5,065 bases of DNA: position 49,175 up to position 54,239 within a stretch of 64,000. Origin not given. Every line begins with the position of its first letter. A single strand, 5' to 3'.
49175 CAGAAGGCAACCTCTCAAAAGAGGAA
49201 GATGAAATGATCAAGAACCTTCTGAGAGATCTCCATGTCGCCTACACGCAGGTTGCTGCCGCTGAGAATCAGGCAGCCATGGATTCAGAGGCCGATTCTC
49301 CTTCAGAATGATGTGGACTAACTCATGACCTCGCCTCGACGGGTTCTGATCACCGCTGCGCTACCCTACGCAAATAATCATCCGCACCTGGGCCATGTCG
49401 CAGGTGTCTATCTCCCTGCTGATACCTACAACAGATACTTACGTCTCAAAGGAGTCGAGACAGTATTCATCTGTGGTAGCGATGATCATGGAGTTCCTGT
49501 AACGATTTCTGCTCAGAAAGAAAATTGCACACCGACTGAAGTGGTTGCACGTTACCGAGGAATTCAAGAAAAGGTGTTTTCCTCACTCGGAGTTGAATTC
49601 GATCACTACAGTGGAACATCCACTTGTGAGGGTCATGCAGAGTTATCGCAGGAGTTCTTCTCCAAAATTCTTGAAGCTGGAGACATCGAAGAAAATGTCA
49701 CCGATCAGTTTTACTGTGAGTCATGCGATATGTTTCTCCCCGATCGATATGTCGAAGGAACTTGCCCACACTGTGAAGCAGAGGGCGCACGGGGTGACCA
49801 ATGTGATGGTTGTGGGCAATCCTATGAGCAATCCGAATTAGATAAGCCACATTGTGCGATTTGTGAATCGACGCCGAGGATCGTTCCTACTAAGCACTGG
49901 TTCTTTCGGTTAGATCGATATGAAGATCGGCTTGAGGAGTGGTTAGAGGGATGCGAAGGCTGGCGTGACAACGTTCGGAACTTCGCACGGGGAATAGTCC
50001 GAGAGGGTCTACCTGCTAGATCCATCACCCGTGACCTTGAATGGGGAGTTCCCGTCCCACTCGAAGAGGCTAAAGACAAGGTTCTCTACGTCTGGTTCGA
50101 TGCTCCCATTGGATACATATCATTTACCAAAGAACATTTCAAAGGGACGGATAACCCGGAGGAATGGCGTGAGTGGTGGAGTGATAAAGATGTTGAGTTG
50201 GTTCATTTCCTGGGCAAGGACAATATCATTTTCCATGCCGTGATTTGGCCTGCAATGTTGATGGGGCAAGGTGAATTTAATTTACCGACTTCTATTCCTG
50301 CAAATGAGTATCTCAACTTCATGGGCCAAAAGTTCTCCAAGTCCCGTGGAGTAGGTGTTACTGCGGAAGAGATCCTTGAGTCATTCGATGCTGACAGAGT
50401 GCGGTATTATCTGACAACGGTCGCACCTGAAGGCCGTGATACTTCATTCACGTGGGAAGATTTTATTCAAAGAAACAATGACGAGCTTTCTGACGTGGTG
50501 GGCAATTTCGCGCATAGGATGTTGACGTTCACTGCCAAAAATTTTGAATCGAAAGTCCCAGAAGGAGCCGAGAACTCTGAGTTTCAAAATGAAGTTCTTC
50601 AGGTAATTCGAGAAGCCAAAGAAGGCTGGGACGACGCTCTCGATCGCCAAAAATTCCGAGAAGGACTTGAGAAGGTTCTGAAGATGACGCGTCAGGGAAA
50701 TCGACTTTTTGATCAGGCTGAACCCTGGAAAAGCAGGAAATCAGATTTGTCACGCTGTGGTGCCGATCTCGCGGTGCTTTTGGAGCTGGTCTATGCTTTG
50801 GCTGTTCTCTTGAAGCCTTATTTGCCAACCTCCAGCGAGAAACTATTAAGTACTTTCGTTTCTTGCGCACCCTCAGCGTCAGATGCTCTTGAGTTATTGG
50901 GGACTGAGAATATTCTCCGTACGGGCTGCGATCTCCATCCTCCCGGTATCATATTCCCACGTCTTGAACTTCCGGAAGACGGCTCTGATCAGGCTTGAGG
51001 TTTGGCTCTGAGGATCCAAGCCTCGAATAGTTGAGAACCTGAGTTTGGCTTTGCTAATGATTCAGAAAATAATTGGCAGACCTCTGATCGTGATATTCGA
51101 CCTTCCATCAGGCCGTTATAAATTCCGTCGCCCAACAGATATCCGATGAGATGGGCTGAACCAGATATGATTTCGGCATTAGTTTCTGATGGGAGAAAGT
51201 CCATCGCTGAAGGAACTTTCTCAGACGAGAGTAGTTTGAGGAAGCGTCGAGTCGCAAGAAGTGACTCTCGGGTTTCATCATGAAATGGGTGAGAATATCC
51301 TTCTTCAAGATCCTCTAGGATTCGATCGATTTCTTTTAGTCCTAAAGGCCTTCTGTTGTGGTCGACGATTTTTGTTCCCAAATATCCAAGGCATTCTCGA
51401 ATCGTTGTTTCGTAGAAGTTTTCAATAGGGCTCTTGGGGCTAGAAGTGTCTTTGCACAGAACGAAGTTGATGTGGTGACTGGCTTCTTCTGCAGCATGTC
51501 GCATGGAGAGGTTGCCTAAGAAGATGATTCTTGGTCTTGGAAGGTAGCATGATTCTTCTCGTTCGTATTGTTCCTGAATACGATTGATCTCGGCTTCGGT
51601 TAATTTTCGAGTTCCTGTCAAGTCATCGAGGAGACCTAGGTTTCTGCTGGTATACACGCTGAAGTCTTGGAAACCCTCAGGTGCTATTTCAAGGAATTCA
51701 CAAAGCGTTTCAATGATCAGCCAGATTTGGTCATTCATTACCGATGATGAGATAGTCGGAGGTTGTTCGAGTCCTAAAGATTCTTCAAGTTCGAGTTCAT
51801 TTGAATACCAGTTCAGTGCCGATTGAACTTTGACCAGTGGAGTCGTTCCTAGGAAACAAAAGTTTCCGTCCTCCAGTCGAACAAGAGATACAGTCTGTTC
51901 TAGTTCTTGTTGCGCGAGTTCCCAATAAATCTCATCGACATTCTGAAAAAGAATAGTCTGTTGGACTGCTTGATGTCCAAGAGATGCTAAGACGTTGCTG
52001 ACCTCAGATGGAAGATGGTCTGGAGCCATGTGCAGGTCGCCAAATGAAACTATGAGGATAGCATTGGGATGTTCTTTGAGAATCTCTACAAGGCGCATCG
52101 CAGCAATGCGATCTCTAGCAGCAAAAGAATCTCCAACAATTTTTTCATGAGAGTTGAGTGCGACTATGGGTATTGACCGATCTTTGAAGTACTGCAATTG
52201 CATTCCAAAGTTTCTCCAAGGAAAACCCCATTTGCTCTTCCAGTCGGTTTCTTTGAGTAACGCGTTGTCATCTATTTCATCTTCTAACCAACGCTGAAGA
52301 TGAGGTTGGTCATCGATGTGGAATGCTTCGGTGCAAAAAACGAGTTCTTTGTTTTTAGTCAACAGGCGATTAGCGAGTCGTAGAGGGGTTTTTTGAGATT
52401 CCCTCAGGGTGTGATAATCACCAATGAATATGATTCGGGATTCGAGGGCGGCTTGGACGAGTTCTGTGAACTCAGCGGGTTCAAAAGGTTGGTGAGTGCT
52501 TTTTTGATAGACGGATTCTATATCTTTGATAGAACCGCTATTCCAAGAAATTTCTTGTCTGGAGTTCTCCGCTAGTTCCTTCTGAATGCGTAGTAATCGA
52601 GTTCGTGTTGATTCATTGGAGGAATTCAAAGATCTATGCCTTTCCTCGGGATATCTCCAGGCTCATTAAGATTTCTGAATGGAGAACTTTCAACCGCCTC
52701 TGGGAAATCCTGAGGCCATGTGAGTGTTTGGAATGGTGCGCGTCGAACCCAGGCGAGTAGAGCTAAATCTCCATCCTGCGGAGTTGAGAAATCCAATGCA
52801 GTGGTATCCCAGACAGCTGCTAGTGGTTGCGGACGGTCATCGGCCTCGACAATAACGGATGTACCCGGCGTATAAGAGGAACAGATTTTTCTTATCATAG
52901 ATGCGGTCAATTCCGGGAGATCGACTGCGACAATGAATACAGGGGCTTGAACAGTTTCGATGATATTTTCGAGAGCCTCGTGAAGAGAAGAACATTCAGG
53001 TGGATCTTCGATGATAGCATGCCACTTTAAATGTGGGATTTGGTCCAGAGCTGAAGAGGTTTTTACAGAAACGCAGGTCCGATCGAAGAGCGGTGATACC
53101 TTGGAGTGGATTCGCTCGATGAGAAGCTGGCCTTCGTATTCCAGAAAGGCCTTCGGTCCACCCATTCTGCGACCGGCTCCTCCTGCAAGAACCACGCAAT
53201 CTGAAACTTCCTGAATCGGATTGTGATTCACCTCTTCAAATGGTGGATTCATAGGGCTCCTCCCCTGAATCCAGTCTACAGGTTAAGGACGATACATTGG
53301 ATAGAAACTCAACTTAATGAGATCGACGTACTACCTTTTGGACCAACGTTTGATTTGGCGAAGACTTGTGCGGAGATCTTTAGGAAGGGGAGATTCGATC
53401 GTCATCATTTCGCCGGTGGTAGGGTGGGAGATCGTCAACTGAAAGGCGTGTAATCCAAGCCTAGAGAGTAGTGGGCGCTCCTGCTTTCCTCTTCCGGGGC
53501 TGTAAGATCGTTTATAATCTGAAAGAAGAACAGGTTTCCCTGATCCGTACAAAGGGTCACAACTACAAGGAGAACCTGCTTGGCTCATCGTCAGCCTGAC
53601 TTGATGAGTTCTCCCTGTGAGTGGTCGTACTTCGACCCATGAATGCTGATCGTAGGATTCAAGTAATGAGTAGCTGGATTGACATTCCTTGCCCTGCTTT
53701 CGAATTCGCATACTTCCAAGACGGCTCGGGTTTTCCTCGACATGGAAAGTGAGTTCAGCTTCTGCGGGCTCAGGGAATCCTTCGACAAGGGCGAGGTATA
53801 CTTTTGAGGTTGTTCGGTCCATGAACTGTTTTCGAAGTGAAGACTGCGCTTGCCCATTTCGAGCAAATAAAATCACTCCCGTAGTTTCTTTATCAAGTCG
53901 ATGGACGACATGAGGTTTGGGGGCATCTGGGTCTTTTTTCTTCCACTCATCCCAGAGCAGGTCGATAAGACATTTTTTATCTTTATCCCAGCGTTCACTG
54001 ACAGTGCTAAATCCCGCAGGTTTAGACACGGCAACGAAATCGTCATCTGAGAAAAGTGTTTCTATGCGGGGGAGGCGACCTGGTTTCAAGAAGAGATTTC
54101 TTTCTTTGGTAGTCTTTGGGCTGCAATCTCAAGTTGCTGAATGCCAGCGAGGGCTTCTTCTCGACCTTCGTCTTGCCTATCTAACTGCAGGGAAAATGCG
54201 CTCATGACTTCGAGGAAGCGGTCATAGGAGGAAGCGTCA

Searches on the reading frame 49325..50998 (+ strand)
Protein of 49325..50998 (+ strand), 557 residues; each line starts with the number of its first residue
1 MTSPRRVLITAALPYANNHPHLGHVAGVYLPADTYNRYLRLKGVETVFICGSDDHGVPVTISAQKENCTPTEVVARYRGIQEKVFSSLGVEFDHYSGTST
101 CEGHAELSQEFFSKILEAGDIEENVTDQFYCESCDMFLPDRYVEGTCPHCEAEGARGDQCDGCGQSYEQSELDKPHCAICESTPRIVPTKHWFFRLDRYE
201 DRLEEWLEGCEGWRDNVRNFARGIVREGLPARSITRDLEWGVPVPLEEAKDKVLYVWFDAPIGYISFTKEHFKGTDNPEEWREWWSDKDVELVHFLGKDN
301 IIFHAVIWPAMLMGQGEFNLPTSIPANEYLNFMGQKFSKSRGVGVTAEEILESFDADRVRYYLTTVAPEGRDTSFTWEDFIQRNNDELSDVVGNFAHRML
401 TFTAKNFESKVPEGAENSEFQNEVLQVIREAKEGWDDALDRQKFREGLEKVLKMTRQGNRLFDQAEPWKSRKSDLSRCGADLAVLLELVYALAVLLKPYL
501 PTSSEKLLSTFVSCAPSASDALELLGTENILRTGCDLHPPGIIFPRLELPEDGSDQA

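Call 66: search_protein_families(library=pfam, proteins=[window:49325-50998:+], max_evalue=0.00001)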
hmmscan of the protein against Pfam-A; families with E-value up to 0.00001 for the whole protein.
window:49325-50998:+ (557 aa): 4 families
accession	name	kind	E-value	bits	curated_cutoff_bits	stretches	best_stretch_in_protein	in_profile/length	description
PF09334.17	tRNA-synt_1g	-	2.5e-155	517.5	20.1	1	7-399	1-390/391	tRNA synthetases class I (M)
PF00133.28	tRNA-synt_1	-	1.1e-15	57.8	22.7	1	9-251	27-250/414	tRNA synthetases class I (I, L, M and V)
PF19303.5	Anticodon_3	-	7.8e-11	42.5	23.5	1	411-547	1-135/152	Anticodon binding domain of methionyl tRNA ligase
PF01406.26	tRNA-synt_1e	-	6.2e-06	26.2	27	0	327-366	244-283/301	tRNA synthetases class I (C) catalytic domain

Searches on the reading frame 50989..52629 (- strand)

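Call 66: search_protein_families(library=pfam, proteins=[window:50989-52629:-], max_evalue=0.00001)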
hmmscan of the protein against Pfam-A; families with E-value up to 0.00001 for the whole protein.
window:50989-52629:- (546 aa): 1 family
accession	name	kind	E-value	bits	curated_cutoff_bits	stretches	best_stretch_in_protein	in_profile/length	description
PF04187.18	Cofac_haem_bdg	-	1.3e-20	74.7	27.7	1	58-165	2-110/213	Haem-binding uptake, Tiki superfamily, ChaN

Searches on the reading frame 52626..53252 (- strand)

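Call 66: search_protein_families(library=pfam, proteins=[window:52626-53252:-], max_evalue=0.00001)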
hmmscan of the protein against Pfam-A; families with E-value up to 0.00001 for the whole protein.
window:52626-53252:- (208 aa): 1 family
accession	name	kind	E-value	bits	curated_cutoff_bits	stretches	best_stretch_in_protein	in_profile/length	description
PF12804.13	NTP_transf_3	-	4.8e-25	89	27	1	19-150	1-135/160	MobA-like NTP transferase domain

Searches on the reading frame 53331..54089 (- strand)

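Call 66: search_protein_families(library=pfam, proteins=[window:53331-54089:-], max_evalue=0.00001)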
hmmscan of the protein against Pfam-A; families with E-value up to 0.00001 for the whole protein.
window:53331-54089:- (252 aa): 1 family
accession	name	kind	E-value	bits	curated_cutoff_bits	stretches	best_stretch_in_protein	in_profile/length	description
PF00849.27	PseudoU_synth_2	-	2e-30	106.5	26.8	1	17-170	1-152/152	RNA pseudouridylate synthase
